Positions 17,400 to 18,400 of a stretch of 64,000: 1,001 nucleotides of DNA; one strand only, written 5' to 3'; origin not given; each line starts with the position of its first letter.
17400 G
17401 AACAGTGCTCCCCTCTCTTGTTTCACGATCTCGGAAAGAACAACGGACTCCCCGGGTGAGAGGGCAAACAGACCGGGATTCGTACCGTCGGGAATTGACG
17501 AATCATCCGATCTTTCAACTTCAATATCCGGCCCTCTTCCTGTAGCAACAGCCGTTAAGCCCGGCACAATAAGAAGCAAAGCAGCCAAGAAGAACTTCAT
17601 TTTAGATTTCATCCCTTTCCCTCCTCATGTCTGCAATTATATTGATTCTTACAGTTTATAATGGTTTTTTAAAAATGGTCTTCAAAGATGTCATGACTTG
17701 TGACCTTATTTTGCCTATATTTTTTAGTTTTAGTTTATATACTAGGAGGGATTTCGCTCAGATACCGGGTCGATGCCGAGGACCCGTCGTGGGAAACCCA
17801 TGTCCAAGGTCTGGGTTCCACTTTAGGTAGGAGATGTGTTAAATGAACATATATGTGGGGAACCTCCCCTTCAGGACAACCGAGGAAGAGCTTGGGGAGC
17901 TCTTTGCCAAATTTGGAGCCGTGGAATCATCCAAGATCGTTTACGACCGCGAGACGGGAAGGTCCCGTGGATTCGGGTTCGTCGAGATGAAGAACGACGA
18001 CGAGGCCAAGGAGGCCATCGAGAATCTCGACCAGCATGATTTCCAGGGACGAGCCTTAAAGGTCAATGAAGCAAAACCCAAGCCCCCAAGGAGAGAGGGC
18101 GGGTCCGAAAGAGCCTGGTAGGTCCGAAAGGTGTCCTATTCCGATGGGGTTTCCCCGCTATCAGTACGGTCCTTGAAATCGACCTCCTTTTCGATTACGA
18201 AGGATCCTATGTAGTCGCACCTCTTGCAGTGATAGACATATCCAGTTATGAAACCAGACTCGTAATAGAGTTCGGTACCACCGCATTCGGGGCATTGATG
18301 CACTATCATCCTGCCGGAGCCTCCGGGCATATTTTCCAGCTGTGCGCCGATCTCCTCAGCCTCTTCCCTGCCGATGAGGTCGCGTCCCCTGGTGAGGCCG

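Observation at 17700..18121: Bacterial-type RRM RNA-binding protein with a long 5' leader in an archaeal context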

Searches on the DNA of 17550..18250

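Call 18: search_rna_families(source=window, start=17550, end=18250, threshold=evalue, max_evalue=10)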
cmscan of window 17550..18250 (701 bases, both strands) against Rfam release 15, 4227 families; matches with E-value up to 10: 1.
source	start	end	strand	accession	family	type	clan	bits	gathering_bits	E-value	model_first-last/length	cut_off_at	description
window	17653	17698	+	RF01162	sn668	Gene; snRNA; snoRNA; CD-box;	-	15.1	40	6.4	1-65/65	no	Small nucleolar RNA sn668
